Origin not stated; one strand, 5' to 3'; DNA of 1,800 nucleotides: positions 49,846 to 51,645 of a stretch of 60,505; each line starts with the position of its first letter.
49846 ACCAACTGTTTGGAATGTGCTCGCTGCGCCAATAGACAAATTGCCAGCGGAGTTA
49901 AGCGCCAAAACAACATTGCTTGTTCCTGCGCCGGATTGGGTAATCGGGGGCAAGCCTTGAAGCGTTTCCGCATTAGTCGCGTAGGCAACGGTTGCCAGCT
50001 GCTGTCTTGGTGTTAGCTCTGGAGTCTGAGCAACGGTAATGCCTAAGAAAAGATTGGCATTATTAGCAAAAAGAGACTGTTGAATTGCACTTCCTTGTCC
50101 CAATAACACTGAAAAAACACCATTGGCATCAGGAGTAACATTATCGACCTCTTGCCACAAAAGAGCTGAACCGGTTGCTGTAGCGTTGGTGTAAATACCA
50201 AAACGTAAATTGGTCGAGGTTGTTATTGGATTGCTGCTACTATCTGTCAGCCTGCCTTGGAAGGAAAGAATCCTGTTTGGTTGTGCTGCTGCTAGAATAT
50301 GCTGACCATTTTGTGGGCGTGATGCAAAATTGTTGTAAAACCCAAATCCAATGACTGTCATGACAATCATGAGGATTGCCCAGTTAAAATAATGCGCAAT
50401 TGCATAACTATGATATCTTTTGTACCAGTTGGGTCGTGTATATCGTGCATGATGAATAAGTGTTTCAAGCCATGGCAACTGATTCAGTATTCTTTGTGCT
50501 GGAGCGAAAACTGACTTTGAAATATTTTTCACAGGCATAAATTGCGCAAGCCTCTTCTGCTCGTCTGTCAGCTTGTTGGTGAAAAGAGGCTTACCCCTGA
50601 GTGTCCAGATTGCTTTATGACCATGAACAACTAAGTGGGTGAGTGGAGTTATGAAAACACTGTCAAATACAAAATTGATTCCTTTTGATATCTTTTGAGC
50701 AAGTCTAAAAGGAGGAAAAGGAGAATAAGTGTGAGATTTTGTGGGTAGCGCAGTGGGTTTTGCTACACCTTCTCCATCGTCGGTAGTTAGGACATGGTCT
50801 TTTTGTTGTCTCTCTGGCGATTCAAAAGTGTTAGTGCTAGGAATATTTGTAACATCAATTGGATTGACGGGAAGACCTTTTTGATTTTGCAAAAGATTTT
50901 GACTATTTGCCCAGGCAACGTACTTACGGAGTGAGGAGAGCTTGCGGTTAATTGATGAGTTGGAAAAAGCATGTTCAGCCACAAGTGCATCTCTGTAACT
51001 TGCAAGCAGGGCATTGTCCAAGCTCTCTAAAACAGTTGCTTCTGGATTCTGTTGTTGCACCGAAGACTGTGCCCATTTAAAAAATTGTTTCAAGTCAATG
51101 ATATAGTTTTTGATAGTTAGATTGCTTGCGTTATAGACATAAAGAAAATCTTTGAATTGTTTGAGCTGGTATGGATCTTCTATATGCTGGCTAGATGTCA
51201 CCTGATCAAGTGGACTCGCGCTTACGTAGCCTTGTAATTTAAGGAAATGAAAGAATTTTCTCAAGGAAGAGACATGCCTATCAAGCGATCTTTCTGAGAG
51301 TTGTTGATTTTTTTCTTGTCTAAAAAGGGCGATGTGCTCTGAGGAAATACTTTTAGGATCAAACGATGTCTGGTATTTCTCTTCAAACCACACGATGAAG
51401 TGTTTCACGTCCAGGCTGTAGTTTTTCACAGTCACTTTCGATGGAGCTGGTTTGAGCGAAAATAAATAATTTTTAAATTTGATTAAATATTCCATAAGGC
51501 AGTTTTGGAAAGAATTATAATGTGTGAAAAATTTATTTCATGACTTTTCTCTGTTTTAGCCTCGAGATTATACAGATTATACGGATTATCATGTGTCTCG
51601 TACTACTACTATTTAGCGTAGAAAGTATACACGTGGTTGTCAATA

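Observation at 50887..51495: Two recombinase core-binding (SAM-like) domains without a catalytic domain, on the cytoplasmic end of the surface fibre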

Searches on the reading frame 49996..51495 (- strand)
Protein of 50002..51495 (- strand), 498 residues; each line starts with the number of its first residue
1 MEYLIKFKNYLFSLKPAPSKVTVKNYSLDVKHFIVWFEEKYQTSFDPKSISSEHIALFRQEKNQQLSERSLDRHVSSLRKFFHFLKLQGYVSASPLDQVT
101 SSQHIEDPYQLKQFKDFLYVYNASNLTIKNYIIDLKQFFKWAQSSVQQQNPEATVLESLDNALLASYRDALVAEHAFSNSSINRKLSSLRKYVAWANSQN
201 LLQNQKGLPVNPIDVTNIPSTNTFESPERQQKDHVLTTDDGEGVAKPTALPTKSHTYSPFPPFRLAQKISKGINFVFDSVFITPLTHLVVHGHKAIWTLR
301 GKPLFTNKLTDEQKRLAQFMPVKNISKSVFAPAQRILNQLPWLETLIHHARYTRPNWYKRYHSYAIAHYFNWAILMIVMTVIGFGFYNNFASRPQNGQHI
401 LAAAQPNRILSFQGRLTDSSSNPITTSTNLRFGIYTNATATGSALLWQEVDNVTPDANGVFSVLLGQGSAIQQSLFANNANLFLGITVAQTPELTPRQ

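Call 6: search_protein_families(library=ncbifam, proteins=[window:50000-51495:-], max_evalue=1)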
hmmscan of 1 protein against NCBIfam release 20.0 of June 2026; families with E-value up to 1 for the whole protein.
window:50000-51495:- (498 aa): 7 families
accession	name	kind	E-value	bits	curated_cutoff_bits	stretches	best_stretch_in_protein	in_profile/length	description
TIGR02224.1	recomb_XerC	equivalog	8.1e-23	81.2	335.15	2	8-102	4-97/295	tyrosine recombinase XerC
TIGR02225.1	recomb_XerD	equivalog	5.1e-19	68.7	329.6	2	16-102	11-94/290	site-specific tyrosine recombinase XerD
NF001399.0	PRK00283.1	subfamily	4.5e-16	59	279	2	16-103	20-105/300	tyrosine recombinase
NF040815.2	recomb_XerA_Arch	equivalog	1.2e-10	41.4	220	2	113-202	2-81/263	site-specific tyrosine recombinase/integron integrase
NF002331.0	PRK01287.1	subfamily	9.2e-08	31.4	371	2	110-202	29-120/365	site-specific tyrosine recombinase XerC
NF053851.1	Bdello_MAT_N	subfamily_domain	4.5e-07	29.8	60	1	402-471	10-78/162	mosaic adhesive trimer family chimeric fiber protein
NF003462.0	PRK05084.1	equivalog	0.00017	20.4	267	1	108-190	18-114/360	tyrosine recombinase XerS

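Call 8: search_protein_families(library=pfam, proteins=[window:50002-51495:-], max_evalue=1)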
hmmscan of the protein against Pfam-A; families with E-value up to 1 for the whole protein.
window:50002-51495:- (498 aa): 4 families
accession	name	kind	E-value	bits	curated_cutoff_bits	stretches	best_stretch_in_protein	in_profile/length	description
PF02899.23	Phage_int_SAM_1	-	8.7e-21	74.4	22.3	2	6-89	3-83/83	Phage integrase, N-terminal SAM-like domain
PF13495.12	Phage_int_SAM_4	-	4.2e-08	33.9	27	2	19-83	15-76/85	Phage integrase, N-terminal SAM-like domain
PF13102.12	Phage_int_SAM_5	-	0.00057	20.7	22.3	1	60-143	11-83/98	Phage integrase SAM-like domain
PF07319.16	DnaI_N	-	0.0083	17.2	24.1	1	48-83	27-62/94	Primosomal protein DnaI N-terminus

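Call 13: find_homologous_proteins(query=window:50236-51495:-, max_evalue=0.001)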
Query window:50236-51495:- (420 aa): 67 proteins with E <= 0.001 among 6912 candidates.
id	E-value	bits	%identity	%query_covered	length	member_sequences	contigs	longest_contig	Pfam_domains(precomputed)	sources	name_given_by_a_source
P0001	2.1e-142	493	54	100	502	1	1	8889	PF13495.13,PF13102.13,PF02899.24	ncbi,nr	ncbi:MAG TPA: site-specific integrase, partial [Candidatus Eisenbacteria bacterium]|nr:site-specific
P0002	5.4e-135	468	53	100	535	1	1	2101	PF13495.13,PF13102.13,PF02899.24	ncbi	ncbi:MAG TPA: site-specific integrase, partial [Patescibacteria group bacterium]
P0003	2.5e-106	374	45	100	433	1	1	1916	PF13495.13,PF13102.13,PF02899.24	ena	-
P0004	6.7e-98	346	45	99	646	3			PF13495.13,PF13102.13,PF02899.24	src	-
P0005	9.1e-94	333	44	100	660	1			PF13495.13,PF13102.13,PF02899.24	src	-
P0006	1.9e-91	325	44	99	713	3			PF13495.13,PF13102.13,PF02899.24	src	-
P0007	5.3e-86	307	42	96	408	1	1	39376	PF13495.13,PF13102.13,PF02899.24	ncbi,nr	ncbi:MAG: site-specific integrase, partial [Candidatus Levybacteria bacterium]|nr:site-specific inte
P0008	1.5e-83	299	40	100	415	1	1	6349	PF13495.13,PF13102.13,PF02899.24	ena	-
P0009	2.3e-82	295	41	100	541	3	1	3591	PF13495.13,PF13102.13,PF02899.24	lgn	-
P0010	4.3e-82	294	39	98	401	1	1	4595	PF13495.13,PF13102.13,PF02899.24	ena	-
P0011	8.9e-78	280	38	100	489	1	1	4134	PF13495.13,PF13102.13,PF02899.24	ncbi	ncbi:MAG: site-specific integrase, partial [Patescibacteria group bacterium]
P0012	1.3e-77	279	38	100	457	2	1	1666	PF13495.13,PF13102.13,PF02899.24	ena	-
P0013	2.8e-76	275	39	100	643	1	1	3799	PF13495.13,PF13102.13,PF02899.24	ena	-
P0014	4.5e-76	274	38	94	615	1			PF13495.13,PF13102.13,PF02899.24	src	-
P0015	7.7e-71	257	40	87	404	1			PF13495.13,PF02899.24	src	-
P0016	2.1e-70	256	39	91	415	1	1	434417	PF13495.13,PF13102.13,PF02899.24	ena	-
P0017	2.8e-64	235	34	100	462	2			PF13495.13,PF02899.24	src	-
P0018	1.3e-63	233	33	95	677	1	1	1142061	PF13495.13,PF13102.13,PF02899.24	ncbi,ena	-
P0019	7.9e-63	231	36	99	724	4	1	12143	PF13495.13,PF13102.13,PF02899.24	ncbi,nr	ncbi:MAG: hypothetical protein UT57_C0009G0001 [Microgenomates group bacterium GW2011_GWC1_39_7]|nr:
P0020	2.1e-62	229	35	100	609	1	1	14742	PF13495.13,PF13102.13,PF02899.24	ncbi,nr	ncbi:MAG TPA: site-specific integrase, partial [Patescibacteria group bacterium]|nr:site-specific in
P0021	2.3e-62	229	34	99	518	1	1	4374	PF13495.13,PF13102.13,PF02899.24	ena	-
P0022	6.0e-62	228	34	100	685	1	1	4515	PF13495.13,PF13102.13,PF02899.24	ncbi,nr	ncbi:MAG TPA: site-specific integrase, partial [Candidatus Saccharimonadales bacterium]|nr:site-spec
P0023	4.4e-60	222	39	79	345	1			PF13495.13,PF13102.13,PF02899.24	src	-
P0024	8.9e-60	221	45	67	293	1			PF13495.13,PF13102.13,PF02899.24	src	-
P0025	2.9e-59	219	39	81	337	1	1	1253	PF13495.13,PF13102.13,PF02899.24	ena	-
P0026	6.3e-58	215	35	100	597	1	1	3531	PF13495.13,PF13102.13,PF02899.24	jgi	jgi:site-specific recombinase XerD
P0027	8.8e-58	214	38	80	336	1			PF13495.13,PF13102.13,PF02899.24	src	-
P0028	3.3e-57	212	38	73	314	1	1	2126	PF13495.13,PF13102.13,PF02899.24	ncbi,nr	ncbi:MAG: site-specific integrase, partial [Patescibacteria group bacterium]|nr:site-specific integr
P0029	3.0e-56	209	41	75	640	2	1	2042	PF13495.13,PF02899.24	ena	-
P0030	3.4e-56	209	52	49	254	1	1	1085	PF13495.13,PF13102.13,PF02899.24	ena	-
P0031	9.7e-56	207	33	90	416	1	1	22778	PF13495.13,PF13102.13,PF02899.24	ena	-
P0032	4.3e-55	205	37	80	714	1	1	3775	PF02899.24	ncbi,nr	ncbi:site-specific integrase, partial [Patescibacteria group bacterium]|nr:site-specific integrase [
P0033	4.4e-55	205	41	66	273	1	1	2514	PF13495.13,PF13102.13,PF02899.24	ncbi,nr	ncbi:MAG: site-specific integrase, partial [Actinobacteria bacterium]|nr:site-specific integrase [Ac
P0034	1.2e-53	201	37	71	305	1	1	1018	PF13495.13,PF13102.13,PF02899.24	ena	-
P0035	1.3e-53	200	41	65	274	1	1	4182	PF13495.13,PF13102.13,PF02899.24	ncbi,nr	ncbi:MAG: site-specific integrase, partial [Patescibacteria group bacterium]|nr:site-specific integr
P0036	2.0e-53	200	38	79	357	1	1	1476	PF13495.13,PF13102.13,PF02899.24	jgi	-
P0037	2.2e-52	196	40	73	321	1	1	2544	PF13495.13,PF13102.13,PF02899.24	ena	-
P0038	2.0e-51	193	40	50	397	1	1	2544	PF13495.13,PF02899.24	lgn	-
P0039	2.4e-51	193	41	64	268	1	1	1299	PF13495.13,PF13102.13,PF02899.24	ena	-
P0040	5.3e-51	192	41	50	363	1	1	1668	PF13495.13,PF13102.13,PF02899.24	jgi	jgi:site-specific recombinase XerD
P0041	1.3e-50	191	48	50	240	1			PF13495.13,PF13102.13,PF02899.24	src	-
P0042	9.3e-50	188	41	64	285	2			PF13495.13,PF13102.13,PF02899.24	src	-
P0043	1.6e-49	187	40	66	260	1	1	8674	PF13495.13,PF13102.13,PF02899.24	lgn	-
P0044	6.2e-49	185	41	64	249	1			PF13495.13,PF13102.13,PF02899.24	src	-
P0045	2.3e-48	183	34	85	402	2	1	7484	PF13495.13,PF02899.24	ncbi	ncbi:MAG: site-specific integrase, partial [Candidatus Levyibacteriota bacterium]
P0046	7.0e-48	182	31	86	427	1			PF13495.13,PF02899.24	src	-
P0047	8.2e-47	178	39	55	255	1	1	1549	PF13495.13,PF13102.13,PF02899.24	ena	-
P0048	1.2e-45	174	35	71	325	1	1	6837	PF13495.13,PF13102.13,PF02899.24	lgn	-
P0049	2.1e-45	173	41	53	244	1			PF13495.13,PF13102.13,PF02899.24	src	-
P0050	2.0e-43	167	39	48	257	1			PF13495.13,PF13102.13,PF02899.24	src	-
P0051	2.2e-41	160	41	48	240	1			PF13495.13,PF13102.13,PF02899.24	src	-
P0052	3.0e-41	160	44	48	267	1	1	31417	PF13495.13,PF13102.13,PF02899.24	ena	-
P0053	4.8e-38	149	45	48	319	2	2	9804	PF13495.13,PF13102.13,PF02899.24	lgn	-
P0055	5.7e-36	142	38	52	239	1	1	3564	PF13495.13,PF13102.13,PF02899.24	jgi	jgi:site-specific recombinase XerD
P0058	3.5e-32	130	38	53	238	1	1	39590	PF13495.13,PF13102.13,PF02899.24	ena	-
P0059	1.4e-29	121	33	50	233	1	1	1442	PF13495.13,PF13102.13,PF02899.24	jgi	-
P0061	4.3e-28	116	34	55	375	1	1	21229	PF13495.13,PF13102.13,PF02899.24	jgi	-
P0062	3.1e-26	110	31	51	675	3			PF13495.13,PF13102.13,PF02899.24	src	-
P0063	6.1e-22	96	32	49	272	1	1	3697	PF13495.13,PF13102.13,PF02899.24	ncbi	-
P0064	7.5e-19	86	28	73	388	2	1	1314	PF02899.24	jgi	jgi:hypothetical protein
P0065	2.4e-16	78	43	18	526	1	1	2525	PF02899.24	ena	-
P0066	9.8e-12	62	41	18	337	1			PF02899.24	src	-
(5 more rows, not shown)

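Call 15: find_encoding_contigs(protein=P0018, flank=10000, max_places=2)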
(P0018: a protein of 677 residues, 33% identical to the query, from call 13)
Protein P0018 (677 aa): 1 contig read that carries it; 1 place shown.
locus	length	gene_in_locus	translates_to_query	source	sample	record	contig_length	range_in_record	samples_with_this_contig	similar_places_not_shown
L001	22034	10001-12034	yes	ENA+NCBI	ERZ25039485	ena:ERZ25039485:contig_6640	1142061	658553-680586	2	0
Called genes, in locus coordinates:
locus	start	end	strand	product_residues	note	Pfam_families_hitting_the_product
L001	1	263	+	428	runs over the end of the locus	-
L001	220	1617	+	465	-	-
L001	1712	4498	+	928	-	-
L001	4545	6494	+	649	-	PF11962:Peptidase_G2 (faint)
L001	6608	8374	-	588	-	PF02796:HTH_7 (faint), PF13384:HTH_23 (weak), PF13518:HTH_28 (weak), PF13551:HTH_29 (weak), PF13565:HTH_32 (faint), PF01527:HTH_Tnp_1 (weak), PF13518:HTH_28 (weak)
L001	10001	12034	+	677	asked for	PF13102:Phage_int_SAM_5 (faint), PF13495:Phage_int_SAM_4 (faint), PF02899:Phage_int_SAM_1 (weak)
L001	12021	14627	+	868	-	PF11962:Peptidase_G2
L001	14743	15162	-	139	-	PF01850:PIN (weak)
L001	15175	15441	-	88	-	-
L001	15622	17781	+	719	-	PF13181:TPR_8 (faint), PF13431:TPR_17 (faint), PF00515:TPR_1 (faint), PF07719:TPR_2 (faint), PF23914:TPR_CcmH_CycH (weak), PF13414:TPR_11, PF13424:TPR_12 (weak), PF13432:TPR_16, +2 more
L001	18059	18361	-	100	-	PF13451:zf_Tbcl, PF23477:zf_Tbcl_2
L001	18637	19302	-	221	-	-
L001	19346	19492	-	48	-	-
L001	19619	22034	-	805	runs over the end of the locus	-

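Call 16: find_encoding_contigs(protein=P0016, flank=10000, max_places=2)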
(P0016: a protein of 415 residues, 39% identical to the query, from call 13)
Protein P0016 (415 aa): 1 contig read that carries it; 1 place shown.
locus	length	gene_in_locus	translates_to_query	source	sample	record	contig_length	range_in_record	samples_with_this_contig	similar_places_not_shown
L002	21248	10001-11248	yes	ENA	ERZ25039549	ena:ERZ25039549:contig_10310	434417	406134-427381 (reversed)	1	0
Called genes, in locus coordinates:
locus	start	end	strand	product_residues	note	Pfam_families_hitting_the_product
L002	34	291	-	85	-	-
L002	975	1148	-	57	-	-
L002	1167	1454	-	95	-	-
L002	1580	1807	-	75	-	-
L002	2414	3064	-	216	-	-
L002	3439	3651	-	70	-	-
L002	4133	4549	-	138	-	-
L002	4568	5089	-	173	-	-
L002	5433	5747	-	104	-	-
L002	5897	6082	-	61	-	-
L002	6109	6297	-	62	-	-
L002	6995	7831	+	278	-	-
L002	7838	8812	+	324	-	-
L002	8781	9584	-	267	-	PF13620:CarboxypepD_reg (faint)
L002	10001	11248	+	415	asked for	PF02899:Phage_int_SAM_1, PF13102:Phage_int_SAM_5 (faint), PF13495:Phage_int_SAM_4 (weak), PF02899:Phage_int_SAM_1 (weak)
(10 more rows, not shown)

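Call 27: search_solved_structures(query=A1, max_evalue=0.01, show_alignments=3)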
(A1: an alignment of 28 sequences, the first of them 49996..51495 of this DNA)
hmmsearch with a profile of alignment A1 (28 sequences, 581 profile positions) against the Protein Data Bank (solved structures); distinct sequences matched with E-value up to 0.01: 2.
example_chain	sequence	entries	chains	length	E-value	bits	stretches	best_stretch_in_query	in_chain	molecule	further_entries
9i5v_14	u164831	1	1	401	6.9e-09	37.9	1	3-99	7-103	Ribosome-associated translation inhibitor RaiA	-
5hxy_A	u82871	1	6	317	0.0013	20.4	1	2-92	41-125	Tyrosine recombinase XerA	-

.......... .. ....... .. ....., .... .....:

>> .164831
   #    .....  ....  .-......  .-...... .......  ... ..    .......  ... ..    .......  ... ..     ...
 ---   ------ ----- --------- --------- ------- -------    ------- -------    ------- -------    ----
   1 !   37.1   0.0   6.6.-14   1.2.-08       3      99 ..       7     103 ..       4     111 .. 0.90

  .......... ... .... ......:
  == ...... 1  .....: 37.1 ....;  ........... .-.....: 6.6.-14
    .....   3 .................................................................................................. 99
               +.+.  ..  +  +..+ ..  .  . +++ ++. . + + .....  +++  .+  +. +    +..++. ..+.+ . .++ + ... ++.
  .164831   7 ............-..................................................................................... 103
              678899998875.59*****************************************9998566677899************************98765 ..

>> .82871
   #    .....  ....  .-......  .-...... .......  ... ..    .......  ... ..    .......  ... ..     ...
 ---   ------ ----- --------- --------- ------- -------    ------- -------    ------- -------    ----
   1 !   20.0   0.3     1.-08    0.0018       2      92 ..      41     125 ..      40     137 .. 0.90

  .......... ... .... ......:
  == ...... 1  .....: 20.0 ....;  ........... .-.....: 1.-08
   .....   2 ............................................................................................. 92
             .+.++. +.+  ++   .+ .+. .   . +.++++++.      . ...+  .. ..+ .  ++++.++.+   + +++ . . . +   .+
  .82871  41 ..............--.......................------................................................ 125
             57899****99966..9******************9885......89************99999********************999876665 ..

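Call 29: find_related_loci(query=A1, collection=genome_contigs, flank=10000)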
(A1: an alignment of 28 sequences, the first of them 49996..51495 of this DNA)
Query A1 (500 aa) in genome_contigs; peptide patterns used: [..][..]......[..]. (x = any residue, [..] = any of these).
599 stretches matched a pattern (row limit reached: there are more); 209 encode a relative of the query (tblastn E <= 1e-3); the best 80 are kept; 80 distinct loci.
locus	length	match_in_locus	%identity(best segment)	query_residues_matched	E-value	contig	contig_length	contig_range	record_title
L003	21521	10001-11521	62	1-500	0e+0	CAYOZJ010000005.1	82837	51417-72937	MAG TPA_asm: uncultured Gammaproteobacteria bacterium isolate SRP200132_co1_666 genome assembly, contig: NODE_357_length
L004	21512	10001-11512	49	1-500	3e-159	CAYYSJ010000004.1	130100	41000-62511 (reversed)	MAG TPA_asm: uncultured Gammaproteobacteria bacterium isolate SRP272529_co1_214 genome assembly, contig: NODE_85_length_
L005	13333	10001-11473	46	1-500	2e-134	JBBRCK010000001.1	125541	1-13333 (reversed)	MAG: Candidatus Levyibacteriota bacterium isolate Co_metawrap_2398 Cmw_2398_k141_29021768_length_125541_cov_20.8031, who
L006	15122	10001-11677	43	1-500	2e-133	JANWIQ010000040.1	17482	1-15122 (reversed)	MAG: Candidatus Paceibacterota bacterium isolate CRAIB_MAG45 c_000000045167, whole genome shotgun sequence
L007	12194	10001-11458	46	1-500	7e-133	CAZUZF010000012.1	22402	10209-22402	MAG TPA_asm: uncultured Gammaproteobacteria bacterium isolate binchicken_co38_1268 genome assembly, contig: NODE_4835_le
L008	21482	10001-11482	44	7-500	2e-131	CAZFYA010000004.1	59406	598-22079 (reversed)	MAG TPA_asm: uncultured Gammaproteobacteria bacterium isolate SRP239243_co2_396 genome assembly, contig: NODE_601_length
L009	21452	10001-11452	46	4-500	7e-131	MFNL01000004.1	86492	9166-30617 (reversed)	MAG: Candidatus Levybacteria bacterium RIFCSPHIGHO2_01_FULL_37_17 rifcsphigho2_01_scaffold_964, whole genome shotgun seq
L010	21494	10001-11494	44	1-500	8e-131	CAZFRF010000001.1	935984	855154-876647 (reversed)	MAG TPA_asm: uncultured Gammaproteobacteria bacterium isolate SRP292972_co1_100 genome assembly, contig: NODE_5_length_9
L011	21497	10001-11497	44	1-500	1e-130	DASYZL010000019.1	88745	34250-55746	MAG TPA_asm: Patescibacteria group bacterium isolate SMAG_U6361 k141_311597, whole genome shotgun sequence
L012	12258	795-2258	45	1-500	1e-129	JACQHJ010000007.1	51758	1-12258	MAG: Candidatus Levyibacteriota bacterium isolate NC_groundwater_1096_Ag_S2p5_37_166 S_2p5_S6_coassembly_k141_3698556, w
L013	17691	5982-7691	41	1-500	8e-129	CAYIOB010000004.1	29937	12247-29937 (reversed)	MAG TPA_asm: uncultured Gammaproteobacteria bacterium isolate ERP119705_co25_644 genome assembly, contig: NODE_754_lengt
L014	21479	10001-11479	44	1-500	4e-129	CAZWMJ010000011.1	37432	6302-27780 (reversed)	MAG TPA_asm: uncultured Gammaproteobacteria bacterium isolate binchicken_co38_574 genome assembly, contig: NODE_2328_len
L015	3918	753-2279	44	1-500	2e-129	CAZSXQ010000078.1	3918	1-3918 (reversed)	MAG TPA_asm: uncultured Gammaproteobacteria bacterium isolate SRP011637_co1_148 genome assembly, contig: NODE_10612_leng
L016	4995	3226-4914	40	6-500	8e-125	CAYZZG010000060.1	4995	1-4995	MAG TPA_asm: uncultured Gammaproteobacteria bacterium isolate binchicken_co251_287 genome assembly, contig: NODE_24284_l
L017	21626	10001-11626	42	1-500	5e-124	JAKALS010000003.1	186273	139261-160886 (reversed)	MAG: bacterium isolate WY5.bin132 NODE_93_length_186273_cov_6.590870, whole genome shotgun sequence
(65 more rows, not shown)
